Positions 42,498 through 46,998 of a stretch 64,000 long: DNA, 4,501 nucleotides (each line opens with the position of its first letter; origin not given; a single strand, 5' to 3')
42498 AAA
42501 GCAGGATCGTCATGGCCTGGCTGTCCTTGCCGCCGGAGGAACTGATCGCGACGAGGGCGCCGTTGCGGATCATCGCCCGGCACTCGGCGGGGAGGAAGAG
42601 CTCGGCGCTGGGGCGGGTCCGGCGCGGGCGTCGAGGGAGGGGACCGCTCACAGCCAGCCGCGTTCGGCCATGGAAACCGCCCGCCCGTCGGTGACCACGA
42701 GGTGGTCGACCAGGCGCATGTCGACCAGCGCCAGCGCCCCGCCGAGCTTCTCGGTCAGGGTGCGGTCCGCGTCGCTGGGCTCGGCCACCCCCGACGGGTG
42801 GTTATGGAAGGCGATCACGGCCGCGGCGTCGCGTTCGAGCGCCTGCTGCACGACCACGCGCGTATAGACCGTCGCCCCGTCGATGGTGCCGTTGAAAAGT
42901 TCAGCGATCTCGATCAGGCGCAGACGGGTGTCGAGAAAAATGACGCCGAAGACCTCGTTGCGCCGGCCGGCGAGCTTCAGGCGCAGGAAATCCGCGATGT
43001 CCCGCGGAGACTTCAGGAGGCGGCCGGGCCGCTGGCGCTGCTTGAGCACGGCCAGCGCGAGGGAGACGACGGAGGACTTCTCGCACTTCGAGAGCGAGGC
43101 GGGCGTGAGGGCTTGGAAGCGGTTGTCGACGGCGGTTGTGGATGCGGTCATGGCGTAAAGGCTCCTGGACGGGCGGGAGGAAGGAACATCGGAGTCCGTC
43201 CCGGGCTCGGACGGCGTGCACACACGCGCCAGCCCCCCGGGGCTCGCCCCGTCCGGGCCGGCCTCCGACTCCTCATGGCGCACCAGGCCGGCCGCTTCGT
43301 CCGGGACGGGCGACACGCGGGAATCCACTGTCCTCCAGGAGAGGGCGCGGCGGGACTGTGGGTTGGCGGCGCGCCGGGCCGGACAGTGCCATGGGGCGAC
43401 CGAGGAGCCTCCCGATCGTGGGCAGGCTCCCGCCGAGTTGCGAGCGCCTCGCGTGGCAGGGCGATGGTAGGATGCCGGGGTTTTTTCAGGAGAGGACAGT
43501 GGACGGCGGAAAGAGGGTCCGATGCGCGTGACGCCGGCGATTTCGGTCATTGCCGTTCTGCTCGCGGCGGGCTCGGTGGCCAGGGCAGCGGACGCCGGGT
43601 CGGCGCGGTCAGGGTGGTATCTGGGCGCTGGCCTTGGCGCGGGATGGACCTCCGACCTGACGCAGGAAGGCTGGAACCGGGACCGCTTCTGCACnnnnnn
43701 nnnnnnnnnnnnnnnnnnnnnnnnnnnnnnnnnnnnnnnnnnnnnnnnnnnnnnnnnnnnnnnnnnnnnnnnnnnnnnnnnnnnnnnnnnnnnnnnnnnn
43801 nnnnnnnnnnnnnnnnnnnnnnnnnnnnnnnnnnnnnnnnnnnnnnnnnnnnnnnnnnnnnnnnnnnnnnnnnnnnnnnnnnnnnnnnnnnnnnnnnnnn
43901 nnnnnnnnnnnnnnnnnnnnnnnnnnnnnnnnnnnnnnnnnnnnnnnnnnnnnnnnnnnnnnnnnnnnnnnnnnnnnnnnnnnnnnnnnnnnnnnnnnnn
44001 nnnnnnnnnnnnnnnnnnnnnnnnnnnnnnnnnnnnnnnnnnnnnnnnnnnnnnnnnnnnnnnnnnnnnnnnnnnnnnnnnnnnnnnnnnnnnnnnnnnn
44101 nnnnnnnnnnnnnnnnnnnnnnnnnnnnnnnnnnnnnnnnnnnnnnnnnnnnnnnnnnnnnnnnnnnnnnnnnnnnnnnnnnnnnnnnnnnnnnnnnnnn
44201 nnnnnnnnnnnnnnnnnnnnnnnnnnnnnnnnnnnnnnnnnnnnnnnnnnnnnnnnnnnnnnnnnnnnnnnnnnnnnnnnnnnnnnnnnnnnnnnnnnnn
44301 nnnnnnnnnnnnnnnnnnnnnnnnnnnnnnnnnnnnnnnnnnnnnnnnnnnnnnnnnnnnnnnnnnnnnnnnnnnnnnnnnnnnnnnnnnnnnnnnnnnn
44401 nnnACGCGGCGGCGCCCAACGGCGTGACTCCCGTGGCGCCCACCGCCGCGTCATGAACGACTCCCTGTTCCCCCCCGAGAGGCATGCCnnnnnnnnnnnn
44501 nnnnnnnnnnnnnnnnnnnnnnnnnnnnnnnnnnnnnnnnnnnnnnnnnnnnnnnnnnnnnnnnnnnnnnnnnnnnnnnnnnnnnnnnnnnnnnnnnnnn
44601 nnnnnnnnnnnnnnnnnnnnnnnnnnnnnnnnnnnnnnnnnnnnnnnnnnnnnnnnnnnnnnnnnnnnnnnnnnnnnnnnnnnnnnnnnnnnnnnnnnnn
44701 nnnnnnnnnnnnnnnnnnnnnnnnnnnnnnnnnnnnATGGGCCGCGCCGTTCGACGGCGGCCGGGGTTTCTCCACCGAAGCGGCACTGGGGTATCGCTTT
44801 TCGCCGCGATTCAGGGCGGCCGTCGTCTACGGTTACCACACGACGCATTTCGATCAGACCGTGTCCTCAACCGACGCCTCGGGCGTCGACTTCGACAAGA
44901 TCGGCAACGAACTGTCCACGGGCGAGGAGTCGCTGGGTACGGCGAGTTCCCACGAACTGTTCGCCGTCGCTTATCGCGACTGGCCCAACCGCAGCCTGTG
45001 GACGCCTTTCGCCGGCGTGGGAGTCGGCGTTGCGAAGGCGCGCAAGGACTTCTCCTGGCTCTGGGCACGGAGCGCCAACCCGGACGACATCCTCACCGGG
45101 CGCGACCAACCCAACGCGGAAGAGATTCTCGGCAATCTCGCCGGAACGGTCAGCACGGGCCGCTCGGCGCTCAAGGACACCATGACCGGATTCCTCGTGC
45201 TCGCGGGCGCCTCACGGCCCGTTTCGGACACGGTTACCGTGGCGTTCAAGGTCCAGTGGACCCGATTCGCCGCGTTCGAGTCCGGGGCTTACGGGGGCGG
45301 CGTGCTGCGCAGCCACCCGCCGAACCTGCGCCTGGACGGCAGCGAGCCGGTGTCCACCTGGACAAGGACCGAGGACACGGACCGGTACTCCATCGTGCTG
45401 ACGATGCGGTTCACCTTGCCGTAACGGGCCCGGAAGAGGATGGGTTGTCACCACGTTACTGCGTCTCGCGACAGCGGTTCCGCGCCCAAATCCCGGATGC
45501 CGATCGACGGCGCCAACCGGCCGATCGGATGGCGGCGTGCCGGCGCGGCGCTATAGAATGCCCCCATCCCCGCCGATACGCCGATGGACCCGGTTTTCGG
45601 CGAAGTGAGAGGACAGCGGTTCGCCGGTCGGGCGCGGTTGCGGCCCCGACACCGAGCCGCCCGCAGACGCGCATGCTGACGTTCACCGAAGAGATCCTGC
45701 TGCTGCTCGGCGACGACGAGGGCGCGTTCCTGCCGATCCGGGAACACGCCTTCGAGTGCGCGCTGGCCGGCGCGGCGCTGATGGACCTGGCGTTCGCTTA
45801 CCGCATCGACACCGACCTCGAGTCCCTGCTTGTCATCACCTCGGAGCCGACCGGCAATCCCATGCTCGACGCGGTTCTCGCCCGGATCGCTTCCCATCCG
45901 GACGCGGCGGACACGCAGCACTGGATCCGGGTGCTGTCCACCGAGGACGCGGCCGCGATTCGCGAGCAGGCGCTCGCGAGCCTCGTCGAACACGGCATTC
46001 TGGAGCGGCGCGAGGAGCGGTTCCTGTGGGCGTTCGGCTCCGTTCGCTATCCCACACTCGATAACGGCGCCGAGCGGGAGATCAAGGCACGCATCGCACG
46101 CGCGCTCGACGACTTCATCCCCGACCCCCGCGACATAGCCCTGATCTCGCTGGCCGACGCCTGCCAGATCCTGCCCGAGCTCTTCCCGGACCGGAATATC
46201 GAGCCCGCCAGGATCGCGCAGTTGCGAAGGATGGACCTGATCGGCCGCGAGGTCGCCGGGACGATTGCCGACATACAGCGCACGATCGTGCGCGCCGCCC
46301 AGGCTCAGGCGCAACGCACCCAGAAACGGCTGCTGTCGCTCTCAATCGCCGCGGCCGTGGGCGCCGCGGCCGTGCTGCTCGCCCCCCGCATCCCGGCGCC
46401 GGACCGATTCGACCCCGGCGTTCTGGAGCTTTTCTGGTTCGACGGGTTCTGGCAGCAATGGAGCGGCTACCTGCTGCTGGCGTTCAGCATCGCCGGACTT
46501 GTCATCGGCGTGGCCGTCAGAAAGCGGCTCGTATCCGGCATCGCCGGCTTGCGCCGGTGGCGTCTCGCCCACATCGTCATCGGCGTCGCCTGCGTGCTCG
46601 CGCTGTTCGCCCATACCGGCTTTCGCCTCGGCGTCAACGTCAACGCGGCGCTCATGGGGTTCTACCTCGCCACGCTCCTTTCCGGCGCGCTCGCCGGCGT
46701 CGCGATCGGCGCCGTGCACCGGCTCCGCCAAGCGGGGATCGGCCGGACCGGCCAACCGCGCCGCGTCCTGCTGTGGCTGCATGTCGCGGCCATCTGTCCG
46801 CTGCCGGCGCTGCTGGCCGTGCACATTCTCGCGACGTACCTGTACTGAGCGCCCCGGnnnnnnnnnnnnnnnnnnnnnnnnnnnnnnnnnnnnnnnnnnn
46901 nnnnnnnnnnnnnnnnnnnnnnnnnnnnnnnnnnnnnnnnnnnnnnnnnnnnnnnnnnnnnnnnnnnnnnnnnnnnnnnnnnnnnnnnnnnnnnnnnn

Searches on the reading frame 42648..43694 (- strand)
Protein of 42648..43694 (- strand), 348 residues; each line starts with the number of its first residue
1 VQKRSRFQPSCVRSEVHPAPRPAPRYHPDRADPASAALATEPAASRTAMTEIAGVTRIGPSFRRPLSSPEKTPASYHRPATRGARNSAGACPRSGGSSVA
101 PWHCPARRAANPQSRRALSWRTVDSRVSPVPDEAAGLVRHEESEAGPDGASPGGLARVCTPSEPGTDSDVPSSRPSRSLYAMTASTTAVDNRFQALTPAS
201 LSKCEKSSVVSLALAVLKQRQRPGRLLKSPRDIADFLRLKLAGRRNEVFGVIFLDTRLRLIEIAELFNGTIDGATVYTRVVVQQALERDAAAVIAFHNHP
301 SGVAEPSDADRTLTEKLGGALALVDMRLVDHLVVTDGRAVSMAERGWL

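Call 33: search_protein_families(library=pfam, proteins=[window:42648-43694:-], max_evalue=0.001)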
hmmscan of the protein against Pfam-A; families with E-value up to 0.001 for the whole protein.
window:42648-43694:- (348 aa): 2 families
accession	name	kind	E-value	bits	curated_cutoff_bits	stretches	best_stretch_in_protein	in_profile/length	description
PF04002.20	RadC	-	3.7e-38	130.6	22.1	1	228-347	2-121/121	RadC-like JAB domain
PF14464.11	Prok-JAB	-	5.9e-06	26.6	25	1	236-322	8-98/114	Prokaryotic homologs of the JAB domain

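Call 71: find_related_loci(query=window:42648-43691:-, collection=metagenome_contigs, flank=10000)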
Query window:42648-43691:- (347 aa) in metagenome_contigs; peptide patterns used: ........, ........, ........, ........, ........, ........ (x = any residue, [..] = any of these).
313 stretches matched a pattern; 27 encode a relative of the query (tblastn E <= 1e-3); 27 distinct loci.
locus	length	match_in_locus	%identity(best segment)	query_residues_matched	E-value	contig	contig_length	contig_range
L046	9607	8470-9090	66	141-347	4e-80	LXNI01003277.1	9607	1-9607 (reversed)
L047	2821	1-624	58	143-347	1e-67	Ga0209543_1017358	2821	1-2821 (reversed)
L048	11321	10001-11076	62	143-347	4e-66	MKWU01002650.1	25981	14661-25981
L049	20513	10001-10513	51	181-347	1e-46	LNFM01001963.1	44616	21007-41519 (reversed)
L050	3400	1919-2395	47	189-347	2e-44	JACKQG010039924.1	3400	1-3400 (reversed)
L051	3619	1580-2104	45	170-347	9e-37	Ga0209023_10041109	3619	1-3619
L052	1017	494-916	52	208-347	1e-37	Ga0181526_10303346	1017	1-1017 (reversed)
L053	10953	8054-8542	44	186-347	3e-35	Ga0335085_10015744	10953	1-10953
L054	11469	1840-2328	44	186-347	3e-35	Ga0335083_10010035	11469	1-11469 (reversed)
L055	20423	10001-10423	49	207-347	1e-34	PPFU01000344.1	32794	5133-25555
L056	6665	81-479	51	215-347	5e-34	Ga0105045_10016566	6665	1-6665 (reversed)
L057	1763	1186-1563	53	220-347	1e-34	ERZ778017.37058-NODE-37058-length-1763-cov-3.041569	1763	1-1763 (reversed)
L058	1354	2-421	49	208-347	5e-35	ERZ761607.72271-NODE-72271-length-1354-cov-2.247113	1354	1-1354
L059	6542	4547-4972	48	206-347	2e-34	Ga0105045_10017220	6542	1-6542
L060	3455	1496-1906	50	212-347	1e-33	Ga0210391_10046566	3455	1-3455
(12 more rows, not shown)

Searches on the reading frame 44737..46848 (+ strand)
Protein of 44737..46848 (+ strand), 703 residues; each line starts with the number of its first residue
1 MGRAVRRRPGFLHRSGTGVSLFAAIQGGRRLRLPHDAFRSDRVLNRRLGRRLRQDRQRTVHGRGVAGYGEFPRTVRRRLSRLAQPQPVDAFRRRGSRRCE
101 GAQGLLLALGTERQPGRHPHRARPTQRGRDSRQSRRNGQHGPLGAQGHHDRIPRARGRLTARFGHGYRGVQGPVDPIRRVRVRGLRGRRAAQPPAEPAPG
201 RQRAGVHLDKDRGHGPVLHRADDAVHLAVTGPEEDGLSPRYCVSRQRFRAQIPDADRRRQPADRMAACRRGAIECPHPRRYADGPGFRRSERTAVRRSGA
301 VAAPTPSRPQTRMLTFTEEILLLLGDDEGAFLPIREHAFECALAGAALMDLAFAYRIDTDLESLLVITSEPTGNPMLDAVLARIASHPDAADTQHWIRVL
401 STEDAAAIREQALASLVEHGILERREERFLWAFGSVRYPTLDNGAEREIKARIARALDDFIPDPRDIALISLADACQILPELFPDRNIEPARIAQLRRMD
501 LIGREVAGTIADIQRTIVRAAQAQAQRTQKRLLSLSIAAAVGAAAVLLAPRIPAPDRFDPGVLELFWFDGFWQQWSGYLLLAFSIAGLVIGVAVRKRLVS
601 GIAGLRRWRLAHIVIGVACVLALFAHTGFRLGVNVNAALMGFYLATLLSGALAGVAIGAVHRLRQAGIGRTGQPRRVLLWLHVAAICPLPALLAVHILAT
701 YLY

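Call 33: search_protein_families(library=pfam, proteins=[window:44737-46848:+], max_evalue=0.001)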
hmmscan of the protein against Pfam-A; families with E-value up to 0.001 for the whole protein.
window:44737-46848:+ (703 aa): 1 family
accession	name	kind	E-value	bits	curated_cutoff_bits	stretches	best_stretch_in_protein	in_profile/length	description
PF05719.16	GPP34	-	4e-40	138.4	29.1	1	318-511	3-199/201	Golgi phosphoprotein 3 (GPP34)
